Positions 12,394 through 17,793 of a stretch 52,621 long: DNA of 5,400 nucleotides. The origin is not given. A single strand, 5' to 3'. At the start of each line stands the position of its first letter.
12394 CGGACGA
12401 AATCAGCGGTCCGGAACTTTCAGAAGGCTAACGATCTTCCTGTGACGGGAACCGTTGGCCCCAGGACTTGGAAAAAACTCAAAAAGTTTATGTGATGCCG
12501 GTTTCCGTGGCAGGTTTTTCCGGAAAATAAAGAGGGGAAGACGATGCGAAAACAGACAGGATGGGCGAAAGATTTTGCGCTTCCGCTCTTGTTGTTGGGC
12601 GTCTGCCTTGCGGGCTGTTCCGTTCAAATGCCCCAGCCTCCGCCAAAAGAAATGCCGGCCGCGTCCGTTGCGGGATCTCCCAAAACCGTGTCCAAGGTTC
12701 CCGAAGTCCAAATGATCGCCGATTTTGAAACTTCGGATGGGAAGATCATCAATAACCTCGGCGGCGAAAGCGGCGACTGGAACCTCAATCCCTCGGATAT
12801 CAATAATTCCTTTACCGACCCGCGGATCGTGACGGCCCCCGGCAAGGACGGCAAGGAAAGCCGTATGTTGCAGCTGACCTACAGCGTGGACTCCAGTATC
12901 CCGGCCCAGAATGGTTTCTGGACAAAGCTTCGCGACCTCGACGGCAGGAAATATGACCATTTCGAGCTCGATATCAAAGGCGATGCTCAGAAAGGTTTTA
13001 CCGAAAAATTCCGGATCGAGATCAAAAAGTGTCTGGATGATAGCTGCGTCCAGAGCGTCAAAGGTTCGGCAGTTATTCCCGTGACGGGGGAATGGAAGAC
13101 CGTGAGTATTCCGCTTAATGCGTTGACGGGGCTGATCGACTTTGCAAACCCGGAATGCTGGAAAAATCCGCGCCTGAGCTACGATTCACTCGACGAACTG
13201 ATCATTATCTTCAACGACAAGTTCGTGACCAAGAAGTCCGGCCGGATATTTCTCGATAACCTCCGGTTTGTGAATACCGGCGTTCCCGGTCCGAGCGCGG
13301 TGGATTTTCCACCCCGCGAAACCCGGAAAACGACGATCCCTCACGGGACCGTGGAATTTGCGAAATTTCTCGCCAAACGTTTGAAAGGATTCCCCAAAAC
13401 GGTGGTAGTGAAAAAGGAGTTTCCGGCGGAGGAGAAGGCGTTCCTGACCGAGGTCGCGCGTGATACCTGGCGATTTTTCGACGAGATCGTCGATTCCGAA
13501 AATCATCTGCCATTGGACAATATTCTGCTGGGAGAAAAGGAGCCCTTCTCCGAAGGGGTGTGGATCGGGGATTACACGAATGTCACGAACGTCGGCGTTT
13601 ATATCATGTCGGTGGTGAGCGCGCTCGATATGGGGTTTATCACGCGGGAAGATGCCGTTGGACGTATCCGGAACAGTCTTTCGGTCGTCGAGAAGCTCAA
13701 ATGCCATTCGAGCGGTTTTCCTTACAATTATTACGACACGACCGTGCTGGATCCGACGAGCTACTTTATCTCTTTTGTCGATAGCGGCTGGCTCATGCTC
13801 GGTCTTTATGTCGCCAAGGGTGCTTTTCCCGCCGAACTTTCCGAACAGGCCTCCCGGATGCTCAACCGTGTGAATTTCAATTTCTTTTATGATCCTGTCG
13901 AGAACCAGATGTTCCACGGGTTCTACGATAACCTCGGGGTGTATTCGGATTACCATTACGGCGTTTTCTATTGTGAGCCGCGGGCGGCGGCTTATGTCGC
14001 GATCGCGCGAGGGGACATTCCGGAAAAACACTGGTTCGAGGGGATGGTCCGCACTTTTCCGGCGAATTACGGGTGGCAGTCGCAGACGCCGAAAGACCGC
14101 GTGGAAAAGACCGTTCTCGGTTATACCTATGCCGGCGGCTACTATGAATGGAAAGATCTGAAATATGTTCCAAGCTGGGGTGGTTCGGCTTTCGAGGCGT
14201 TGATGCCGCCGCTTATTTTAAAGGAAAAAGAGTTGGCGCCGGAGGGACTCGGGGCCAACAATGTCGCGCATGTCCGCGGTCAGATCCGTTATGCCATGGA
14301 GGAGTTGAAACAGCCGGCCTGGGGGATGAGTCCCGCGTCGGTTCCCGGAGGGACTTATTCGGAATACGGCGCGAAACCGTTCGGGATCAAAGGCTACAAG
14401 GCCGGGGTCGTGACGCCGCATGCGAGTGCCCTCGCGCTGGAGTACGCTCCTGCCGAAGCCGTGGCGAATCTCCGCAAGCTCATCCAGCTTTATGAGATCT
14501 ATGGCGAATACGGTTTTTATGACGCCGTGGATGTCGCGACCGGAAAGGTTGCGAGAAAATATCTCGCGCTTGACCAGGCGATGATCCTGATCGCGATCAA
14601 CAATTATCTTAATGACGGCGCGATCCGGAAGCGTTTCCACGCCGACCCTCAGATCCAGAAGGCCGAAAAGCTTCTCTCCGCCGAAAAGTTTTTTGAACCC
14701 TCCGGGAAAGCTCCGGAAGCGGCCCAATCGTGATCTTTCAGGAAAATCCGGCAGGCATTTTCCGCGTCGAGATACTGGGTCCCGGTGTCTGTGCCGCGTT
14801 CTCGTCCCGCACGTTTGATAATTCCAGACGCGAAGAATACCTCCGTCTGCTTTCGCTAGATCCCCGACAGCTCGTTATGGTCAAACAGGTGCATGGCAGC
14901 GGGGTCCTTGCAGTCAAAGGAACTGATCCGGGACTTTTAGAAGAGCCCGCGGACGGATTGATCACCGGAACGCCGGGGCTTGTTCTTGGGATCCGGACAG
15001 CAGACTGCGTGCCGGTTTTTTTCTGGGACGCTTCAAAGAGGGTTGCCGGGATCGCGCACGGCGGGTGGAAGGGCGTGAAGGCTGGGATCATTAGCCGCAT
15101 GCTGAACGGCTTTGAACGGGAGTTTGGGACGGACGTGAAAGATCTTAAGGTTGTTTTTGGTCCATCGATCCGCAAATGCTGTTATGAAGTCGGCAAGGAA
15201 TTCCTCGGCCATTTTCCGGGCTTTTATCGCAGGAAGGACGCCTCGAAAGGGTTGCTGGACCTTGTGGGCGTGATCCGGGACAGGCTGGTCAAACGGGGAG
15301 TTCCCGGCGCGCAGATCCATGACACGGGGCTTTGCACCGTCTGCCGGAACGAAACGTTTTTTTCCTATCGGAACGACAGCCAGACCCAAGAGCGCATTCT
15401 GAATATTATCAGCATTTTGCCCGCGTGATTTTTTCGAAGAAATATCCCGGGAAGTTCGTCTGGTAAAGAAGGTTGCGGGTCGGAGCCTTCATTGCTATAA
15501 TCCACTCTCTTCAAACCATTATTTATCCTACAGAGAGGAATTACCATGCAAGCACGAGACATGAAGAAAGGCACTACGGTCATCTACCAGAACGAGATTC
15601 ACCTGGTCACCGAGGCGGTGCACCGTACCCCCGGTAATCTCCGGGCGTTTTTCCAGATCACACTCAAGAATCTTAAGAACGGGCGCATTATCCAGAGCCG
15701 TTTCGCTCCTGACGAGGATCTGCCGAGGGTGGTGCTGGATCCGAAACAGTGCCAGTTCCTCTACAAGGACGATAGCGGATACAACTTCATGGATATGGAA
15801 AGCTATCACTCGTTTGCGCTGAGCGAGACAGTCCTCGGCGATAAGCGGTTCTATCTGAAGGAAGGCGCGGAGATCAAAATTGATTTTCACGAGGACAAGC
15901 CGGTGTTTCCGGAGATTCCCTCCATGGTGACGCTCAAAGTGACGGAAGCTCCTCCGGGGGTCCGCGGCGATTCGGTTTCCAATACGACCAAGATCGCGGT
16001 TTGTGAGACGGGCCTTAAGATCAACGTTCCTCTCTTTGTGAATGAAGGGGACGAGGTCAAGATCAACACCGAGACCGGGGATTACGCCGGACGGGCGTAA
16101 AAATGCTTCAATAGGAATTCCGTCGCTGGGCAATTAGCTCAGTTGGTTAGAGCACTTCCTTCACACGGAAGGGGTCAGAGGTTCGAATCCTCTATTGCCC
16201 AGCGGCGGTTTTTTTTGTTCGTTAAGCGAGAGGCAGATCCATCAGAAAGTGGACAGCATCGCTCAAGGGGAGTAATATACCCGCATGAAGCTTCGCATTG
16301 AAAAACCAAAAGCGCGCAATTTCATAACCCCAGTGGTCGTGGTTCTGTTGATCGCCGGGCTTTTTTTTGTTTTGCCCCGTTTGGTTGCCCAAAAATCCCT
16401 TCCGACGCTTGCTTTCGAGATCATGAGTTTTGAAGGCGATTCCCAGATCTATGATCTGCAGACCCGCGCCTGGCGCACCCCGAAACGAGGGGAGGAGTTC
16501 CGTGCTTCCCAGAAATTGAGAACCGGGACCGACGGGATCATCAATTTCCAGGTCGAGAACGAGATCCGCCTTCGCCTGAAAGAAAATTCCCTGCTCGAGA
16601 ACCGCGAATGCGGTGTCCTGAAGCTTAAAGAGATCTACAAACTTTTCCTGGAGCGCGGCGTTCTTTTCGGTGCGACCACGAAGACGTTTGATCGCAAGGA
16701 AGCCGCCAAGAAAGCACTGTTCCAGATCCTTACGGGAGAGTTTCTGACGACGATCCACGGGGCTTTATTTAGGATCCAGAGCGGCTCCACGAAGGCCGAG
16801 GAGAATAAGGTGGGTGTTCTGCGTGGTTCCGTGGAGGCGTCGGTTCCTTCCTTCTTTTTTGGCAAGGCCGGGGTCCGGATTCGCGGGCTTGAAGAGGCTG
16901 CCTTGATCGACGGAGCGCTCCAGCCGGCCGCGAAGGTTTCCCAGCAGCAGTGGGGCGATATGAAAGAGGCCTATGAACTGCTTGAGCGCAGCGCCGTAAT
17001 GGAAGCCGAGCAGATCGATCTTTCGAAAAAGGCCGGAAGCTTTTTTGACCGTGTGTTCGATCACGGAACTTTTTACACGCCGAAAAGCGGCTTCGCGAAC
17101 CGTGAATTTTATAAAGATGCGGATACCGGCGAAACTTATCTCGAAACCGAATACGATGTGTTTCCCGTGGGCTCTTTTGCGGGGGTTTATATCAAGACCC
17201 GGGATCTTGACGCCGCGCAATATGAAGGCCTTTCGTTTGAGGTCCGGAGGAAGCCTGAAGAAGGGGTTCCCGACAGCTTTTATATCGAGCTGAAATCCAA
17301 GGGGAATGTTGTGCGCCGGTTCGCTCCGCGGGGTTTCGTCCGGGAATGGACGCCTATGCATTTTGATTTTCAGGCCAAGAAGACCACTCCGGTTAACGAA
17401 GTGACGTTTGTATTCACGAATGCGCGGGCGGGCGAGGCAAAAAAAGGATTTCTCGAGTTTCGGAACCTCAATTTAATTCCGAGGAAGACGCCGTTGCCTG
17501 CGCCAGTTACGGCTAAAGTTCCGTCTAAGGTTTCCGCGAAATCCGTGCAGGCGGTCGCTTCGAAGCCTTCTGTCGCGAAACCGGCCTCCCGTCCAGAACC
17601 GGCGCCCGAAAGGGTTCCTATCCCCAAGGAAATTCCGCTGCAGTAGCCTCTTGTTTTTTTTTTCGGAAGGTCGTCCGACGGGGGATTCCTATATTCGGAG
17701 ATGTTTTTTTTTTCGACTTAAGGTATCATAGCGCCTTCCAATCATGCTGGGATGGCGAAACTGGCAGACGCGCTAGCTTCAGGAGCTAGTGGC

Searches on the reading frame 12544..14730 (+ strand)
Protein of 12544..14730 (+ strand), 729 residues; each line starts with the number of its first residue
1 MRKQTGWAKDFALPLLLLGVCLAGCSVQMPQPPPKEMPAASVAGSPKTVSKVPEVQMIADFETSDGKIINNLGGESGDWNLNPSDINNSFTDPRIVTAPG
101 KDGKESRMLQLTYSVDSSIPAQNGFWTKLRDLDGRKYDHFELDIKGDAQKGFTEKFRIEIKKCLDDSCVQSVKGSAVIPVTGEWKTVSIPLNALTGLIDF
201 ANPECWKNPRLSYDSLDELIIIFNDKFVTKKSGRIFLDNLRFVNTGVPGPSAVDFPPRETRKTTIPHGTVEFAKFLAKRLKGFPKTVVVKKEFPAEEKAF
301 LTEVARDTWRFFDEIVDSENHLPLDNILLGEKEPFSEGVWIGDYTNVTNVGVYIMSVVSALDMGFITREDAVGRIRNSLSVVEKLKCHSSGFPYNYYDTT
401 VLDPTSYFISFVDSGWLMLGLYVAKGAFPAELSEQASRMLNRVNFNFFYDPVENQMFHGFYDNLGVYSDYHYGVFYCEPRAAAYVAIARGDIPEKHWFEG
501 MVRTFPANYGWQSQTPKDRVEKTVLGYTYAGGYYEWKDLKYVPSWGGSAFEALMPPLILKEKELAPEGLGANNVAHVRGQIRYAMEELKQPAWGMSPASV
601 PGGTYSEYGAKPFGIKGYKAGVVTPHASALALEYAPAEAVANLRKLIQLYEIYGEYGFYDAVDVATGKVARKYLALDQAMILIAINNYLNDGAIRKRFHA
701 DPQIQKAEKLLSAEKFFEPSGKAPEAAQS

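Call 7: search_protein_families(library=pfam, proteins=[window:12544-14730:+], max_evalue=0.001)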
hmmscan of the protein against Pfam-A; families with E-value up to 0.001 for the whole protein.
window:12544-14730:+ (729 aa): 2 families
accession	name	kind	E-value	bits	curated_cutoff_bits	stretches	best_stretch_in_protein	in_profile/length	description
PF10091.15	Glycoamylase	-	7.5e-21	75.1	27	1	537-700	44-219/221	Putative glucoamylase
PF11329.14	DUF3131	-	0.00023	20.7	20.3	1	304-407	2-92/367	Protein of unknown function (DUF3131)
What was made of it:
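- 12544..14733 (+): Exported lipoprotein: CBM11-like domain plus GH189-like (Cgs cyclase-type) catalytic domain; the conserved partner of the big protein. Pfam Glycoamylase and DUF3131 (call 7).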

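Call 45: search_solved_structures(query=window:12544-14730:+, max_evalue=1)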
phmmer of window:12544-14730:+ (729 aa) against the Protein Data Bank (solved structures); distinct sequences matched with E-value up to 1: 13.
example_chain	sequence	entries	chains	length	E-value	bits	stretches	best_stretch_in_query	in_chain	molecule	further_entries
8wy1_A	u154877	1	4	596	8.5e-43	149.5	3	291-428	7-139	Glycosyltransferase 36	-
8rf9_A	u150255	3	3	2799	8.3e-41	143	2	543-713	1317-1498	Cyclic beta 1-2 glucan synthetase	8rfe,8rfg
8rf0_A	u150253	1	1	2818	8.5e-41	142.9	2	543-713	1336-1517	Cyclic beta-(1,2)-glucan synthase NdvB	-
4qt9_A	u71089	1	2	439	1.1e-14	56.5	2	619-706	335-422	putative glucoamylase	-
3eu8_A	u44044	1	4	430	4.6e-14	54.5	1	348-711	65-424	putative glucoamylase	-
8xuj_A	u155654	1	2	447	1.3e-12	49.8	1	535-684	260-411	Membrane protein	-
4gl3_A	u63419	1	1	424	8.7e-12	47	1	616-711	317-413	putative glucoamylase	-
5gzh_A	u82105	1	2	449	1.8e-10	42.6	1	350-712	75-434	Endo-beta-1,2-glucanase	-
5gzk_A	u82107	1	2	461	2.1e-10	42.4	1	350-712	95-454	Uncharacterized protein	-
5z06_A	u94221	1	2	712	9.9e-09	36.9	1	351-711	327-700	BDI_3064 protein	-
2lro_A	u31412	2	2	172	0.0097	17.1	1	123-244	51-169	Endoglucanase H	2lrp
1v0a_A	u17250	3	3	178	0.01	17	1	123-244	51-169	ENDOGLUCANASE H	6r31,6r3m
6t1w_C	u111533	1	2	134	0.49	11.5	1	12-96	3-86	Outer membrane lipoprotein RcsF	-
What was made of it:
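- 12544..14733 (+): PDB: TiCGS cyclization domain 8wy1 E 8.5e-43, Cgs CY domain E 8e-41, GH144 enzymes E 1e-10 to 1e-14, CBM11 1v0a E 0.01 (call 45).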

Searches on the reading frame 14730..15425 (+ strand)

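Call 7: search_protein_families(library=pfam, proteins=[window:14730-15425:+], max_evalue=0.001)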
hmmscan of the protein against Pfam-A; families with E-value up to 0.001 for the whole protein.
window:14730-15425:+ (232 aa): 1 family
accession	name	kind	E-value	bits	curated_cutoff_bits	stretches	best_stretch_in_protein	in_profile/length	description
PF02578.20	Cu-oxidase_4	-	2.1e-54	184.9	22.9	1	34-227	32-237/238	Multi-copper polyphenol oxidoreductase laccase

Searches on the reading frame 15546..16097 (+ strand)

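Call 7: search_protein_families(library=pfam, proteins=[window:15546-16097:+], max_evalue=0.001)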
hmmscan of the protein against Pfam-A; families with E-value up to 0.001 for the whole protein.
window:15546-16097:+ (184 aa): 3 families
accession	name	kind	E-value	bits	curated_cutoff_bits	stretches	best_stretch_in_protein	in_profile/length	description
PF09285.17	Elong-fact-P_C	-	2.2e-24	85.3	25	1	128-183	1-56/56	Elongation factor P, C-terminal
PF01132.26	EFP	-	1.1e-18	67.4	27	1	67-120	1-54/54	Elongation factor P (EF-P) OB domain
PF08207.18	EFP_N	-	9.9e-16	57.9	23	1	3-58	2-57/58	Elongation factor P (EF-P) KOW-like domain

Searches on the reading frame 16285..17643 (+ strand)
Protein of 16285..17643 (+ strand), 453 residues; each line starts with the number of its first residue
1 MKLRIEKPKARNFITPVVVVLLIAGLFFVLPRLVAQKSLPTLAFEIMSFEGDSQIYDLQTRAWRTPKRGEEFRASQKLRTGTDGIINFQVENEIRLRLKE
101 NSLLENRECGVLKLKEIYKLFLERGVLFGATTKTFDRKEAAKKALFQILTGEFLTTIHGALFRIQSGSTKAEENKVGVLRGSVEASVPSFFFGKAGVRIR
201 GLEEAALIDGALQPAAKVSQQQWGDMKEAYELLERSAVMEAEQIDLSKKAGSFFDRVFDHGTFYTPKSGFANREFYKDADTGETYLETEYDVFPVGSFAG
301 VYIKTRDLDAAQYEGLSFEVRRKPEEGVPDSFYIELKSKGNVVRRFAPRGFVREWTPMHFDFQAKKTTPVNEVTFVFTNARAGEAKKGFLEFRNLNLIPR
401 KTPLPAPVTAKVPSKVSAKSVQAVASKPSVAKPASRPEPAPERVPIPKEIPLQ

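Call 7: search_protein_families(library=pfam, proteins=[window:16285-17643:+], max_evalue=0.001)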
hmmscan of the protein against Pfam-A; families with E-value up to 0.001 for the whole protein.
window:16285-17643:+ (453 aa): 1 family
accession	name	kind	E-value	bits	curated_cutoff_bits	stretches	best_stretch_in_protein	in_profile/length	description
PF04773.18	FecR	-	3.2e-06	27.9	24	1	77-184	2-97/97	FecR protein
